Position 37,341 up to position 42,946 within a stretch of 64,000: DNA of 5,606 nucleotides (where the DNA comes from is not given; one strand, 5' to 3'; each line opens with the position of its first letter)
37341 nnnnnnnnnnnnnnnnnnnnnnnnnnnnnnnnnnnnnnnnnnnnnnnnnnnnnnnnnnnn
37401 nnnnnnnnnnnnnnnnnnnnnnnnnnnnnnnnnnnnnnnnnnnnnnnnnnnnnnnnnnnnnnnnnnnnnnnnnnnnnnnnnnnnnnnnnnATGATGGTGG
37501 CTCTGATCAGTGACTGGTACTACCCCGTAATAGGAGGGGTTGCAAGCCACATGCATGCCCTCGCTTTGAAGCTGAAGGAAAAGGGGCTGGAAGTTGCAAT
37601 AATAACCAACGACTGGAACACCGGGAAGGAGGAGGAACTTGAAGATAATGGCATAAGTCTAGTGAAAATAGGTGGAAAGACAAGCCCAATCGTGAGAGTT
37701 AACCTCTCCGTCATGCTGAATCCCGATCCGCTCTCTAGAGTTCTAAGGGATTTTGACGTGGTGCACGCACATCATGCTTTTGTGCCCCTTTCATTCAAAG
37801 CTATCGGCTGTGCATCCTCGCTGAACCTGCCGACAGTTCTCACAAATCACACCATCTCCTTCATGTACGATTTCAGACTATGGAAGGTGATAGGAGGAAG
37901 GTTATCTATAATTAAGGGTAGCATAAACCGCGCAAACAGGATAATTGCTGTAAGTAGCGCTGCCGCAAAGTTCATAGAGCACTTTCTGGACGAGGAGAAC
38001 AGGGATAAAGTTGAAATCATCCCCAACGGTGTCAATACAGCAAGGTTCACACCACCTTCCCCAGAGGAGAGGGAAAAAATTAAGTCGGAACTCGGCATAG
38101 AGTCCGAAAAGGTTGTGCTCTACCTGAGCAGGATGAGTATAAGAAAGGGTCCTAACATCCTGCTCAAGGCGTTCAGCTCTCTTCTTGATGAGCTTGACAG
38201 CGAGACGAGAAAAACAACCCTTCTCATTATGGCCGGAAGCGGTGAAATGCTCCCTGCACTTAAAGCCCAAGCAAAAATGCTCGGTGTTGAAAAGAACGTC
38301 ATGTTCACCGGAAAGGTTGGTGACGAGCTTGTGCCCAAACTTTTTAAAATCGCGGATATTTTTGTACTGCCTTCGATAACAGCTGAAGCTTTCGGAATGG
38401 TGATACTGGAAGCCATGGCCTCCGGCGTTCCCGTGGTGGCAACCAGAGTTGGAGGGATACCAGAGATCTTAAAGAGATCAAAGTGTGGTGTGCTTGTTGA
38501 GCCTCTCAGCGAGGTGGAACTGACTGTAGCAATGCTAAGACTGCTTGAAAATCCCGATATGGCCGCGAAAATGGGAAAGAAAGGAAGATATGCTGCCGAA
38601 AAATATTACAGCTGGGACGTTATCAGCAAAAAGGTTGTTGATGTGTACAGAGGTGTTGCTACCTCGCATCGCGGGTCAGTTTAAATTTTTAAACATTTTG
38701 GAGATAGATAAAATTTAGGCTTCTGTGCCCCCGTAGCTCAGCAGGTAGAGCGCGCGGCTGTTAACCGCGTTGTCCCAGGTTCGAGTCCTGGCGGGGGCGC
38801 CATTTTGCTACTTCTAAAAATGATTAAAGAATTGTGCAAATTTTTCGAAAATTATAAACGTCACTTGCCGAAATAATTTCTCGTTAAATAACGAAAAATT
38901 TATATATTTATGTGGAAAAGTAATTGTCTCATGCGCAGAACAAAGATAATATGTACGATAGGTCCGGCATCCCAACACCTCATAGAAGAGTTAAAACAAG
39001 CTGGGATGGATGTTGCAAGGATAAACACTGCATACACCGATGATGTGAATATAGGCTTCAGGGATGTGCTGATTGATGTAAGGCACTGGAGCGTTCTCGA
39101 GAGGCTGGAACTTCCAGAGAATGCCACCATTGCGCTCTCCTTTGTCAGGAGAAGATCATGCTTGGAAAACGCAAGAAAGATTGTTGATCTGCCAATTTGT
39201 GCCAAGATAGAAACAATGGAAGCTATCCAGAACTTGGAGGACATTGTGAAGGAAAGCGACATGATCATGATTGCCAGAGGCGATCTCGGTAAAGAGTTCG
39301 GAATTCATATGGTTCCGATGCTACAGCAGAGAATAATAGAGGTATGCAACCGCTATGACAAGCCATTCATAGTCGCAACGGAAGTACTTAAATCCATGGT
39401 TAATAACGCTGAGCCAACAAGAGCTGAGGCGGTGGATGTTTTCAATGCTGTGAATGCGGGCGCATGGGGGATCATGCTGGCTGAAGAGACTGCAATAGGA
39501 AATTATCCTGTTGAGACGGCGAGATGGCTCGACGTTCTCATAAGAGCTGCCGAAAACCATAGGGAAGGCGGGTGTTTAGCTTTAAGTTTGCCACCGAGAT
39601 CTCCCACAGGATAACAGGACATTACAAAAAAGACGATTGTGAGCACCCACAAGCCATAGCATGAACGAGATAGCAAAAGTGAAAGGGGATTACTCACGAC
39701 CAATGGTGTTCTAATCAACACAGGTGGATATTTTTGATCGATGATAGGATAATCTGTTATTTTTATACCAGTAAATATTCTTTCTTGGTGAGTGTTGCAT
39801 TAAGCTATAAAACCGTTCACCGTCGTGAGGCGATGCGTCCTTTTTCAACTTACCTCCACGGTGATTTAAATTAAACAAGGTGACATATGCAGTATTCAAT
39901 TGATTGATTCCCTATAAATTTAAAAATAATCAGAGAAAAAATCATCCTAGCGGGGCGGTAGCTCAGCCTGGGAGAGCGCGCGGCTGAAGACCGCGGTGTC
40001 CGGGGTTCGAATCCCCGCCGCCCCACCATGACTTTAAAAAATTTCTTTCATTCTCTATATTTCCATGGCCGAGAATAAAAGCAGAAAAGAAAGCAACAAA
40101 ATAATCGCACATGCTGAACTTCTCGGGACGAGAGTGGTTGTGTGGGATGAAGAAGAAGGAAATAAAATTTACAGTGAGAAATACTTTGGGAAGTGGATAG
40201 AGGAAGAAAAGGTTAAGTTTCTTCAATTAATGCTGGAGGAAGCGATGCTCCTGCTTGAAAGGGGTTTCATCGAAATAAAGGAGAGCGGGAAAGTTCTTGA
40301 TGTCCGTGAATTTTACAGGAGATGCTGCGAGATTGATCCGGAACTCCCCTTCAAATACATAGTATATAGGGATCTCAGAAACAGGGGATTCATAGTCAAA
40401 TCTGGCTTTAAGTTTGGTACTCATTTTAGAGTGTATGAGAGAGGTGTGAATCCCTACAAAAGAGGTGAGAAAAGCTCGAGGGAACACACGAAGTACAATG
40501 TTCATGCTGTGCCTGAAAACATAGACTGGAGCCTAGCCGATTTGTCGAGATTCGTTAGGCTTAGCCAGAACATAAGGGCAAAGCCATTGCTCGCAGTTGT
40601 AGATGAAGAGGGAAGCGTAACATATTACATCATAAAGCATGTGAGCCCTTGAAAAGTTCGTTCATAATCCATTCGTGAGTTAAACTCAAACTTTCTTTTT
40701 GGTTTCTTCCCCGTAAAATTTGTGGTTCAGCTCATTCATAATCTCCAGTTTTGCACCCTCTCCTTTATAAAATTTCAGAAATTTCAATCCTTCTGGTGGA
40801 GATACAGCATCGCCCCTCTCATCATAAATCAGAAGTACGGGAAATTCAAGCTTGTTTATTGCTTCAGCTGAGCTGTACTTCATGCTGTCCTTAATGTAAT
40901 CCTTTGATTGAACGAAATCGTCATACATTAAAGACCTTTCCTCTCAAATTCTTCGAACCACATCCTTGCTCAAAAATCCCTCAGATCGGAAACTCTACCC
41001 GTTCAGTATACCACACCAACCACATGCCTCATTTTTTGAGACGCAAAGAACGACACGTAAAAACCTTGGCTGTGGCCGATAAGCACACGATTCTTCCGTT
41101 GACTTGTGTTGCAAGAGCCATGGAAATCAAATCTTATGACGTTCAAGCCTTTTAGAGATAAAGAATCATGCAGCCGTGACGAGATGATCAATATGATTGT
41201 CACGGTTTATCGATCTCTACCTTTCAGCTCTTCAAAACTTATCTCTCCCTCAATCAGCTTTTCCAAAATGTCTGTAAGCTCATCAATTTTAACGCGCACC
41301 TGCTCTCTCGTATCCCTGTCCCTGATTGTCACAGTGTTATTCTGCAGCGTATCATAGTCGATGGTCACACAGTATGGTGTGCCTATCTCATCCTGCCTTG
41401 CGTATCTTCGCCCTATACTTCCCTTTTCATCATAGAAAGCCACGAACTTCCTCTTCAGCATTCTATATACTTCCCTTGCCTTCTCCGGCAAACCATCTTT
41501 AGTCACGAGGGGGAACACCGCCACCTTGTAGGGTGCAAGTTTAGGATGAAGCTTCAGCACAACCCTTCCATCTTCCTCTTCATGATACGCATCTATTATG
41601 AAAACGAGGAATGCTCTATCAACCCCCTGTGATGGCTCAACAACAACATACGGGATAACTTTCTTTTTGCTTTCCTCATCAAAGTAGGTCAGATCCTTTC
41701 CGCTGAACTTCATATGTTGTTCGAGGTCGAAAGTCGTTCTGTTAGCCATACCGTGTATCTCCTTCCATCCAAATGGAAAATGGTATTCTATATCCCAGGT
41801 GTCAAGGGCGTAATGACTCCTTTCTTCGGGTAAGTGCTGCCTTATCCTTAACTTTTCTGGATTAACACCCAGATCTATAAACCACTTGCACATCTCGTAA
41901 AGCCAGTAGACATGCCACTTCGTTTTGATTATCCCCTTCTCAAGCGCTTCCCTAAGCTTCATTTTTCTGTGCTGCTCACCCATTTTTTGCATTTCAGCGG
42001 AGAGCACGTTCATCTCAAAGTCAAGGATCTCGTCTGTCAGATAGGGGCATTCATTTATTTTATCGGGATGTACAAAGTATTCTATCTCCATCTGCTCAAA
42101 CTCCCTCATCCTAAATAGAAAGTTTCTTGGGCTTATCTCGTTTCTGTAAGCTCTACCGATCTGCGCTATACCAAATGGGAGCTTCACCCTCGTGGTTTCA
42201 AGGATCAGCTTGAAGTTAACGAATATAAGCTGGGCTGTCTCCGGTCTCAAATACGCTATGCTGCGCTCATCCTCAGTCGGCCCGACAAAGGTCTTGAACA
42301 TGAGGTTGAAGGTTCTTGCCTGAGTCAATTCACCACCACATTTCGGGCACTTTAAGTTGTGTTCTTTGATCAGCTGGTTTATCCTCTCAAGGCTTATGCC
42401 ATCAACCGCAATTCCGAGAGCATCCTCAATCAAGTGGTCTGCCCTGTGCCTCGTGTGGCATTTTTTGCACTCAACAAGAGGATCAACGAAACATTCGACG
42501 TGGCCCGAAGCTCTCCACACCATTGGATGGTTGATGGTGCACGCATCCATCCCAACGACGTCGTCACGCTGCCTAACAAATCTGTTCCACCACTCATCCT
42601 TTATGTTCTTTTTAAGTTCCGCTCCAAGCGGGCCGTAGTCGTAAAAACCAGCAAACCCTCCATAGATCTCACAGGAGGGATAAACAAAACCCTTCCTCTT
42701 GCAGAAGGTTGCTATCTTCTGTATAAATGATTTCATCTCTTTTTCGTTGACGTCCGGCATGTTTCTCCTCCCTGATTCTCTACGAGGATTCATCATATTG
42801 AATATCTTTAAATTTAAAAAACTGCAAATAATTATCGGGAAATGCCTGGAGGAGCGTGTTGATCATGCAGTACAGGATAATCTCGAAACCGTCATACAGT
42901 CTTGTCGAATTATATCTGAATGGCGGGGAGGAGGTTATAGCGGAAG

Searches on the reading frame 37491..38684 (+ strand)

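Call 7: search_protein_families(library=pfam, proteins=[window:37491-38684:+], max_evalue=0.01)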
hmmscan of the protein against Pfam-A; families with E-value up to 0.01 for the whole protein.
window:37491-38684:+ (397 aa): 11 families
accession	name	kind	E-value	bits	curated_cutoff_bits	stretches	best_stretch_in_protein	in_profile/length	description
PF00534.26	Glycos_transf_1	-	7.8e-44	149.7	26.4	1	194-366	2-170/172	Glycosyl transferases group 1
PF13692.12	Glyco_trans_1_4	-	1.4e-35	123.1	27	1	206-354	1-142/142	Glycosyl transferases group 1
PF13439.12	Glyco_transf_4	-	7e-28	98.2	28.5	1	14-185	1-170/170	Glycosyltransferase Family 4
PF13579.12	Glyco_trans_4_4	-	5.8e-11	43.4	29.7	1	15-180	1-158/158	Glycosyl transferase 4-like domain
PF20706.3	GT4-conflict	-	5.9e-11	42.4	26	1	146-330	145-323/385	Family 4 Glycosyltransferase in conflict systems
PF13524.12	Glyco_trans_1_2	-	1.7e-07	31.7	25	1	260-377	16-137/144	Glycosyl transferase-like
PF13477.12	Glyco_trans_4_2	-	1.9e-06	28.5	23.4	1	20-155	12-139/139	Glycosyl transferase 4-like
PF08323.17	Glyco_transf_5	-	2.6e-06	27.8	22.7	0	13-49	14-50/239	Starch synthase catalytic domain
PF16994.11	Glyco_trans_4_5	-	0.0013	18.9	26.6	0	20-61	20-61/172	Glycosyl-transferase family 4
PF08288.18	PIGA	-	0.0032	18.5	27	1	87-122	50-85/90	PIGA (GPI anchor biosynthesis)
PF13419.12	HAD_2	-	0.0056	17.3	23.8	0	20-55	83-118/178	Haloacid dehalogenase-like hydrolase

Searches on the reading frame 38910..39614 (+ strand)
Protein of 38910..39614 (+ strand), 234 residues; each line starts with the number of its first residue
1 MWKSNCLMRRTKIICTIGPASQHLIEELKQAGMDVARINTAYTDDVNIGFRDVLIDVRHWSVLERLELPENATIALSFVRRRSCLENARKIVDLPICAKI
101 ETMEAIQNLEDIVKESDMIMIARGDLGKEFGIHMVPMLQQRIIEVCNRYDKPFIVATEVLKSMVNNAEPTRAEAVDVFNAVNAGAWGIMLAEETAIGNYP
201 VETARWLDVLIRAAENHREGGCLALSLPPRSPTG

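Call 7: search_protein_families(library=pfam, proteins=[window:38910-39614:+], max_evalue=0.01)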
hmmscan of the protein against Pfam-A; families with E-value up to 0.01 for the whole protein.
window:38910-39614:+ (234 aa): 1 family
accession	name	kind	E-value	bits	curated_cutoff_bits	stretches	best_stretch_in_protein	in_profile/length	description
PF00224.27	PK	-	1.6e-49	169.2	30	2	73-203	192-327/328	Pyruvate kinase, barrel domain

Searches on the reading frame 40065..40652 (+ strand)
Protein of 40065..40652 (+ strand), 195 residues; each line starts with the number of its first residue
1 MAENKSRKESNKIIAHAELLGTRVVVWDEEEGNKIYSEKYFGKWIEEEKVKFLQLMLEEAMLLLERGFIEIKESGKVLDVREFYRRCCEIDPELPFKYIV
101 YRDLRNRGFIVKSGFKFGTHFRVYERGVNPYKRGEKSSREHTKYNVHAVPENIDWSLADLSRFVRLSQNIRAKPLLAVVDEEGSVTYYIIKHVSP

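Call 12: search_protein_families(library=pfam, proteins=[window:40065-40652:+], max_evalue=0.0001)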
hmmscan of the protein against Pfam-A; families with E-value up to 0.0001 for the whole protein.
window:40065-40652:+ (195 aa): 2 families
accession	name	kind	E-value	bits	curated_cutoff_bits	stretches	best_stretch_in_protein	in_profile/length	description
PF01974.23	tRNA_int_endo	-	5.8e-26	90.8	27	1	96-187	3-85/85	tRNA intron endonuclease, catalytic C-terminal domain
PF02778.19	tRNA_int_endo_N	-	1e-15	57.4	21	1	17-84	3-67/67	tRNA intron endonuclease, N-terminal domain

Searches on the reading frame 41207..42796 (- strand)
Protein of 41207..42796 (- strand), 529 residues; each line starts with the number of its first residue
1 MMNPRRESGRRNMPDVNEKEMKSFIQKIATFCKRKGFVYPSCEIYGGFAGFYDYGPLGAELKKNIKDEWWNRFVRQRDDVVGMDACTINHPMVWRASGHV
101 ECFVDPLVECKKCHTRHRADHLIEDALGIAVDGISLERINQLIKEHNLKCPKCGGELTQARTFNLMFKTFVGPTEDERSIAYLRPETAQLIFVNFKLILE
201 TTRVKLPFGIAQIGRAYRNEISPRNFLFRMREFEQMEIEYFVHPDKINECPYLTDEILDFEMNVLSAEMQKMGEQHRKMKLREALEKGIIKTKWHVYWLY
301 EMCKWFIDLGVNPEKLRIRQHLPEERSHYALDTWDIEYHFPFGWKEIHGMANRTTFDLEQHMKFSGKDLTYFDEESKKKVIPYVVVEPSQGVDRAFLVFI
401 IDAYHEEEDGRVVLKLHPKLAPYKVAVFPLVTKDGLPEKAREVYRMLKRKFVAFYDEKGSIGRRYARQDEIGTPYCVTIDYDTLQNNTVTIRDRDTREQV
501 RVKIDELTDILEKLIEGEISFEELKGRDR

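Call 12: search_protein_families(library=pfam, proteins=[window:41207-42796:-], max_evalue=0.0001)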
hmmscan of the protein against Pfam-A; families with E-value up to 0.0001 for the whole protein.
window:41207-42796:- (529 aa): 2 families
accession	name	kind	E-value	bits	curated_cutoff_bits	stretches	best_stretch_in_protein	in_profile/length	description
PF03129.25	HGTP_anticodon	-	2.7e-24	85.6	21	1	424-513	1-93/94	Anticodon binding domain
PF00587.30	tRNA-synt_2b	-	9.8e-09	35.9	29.3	1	179-258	9-91/179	tRNA synthetase class II core domain (G, H, P, S and T)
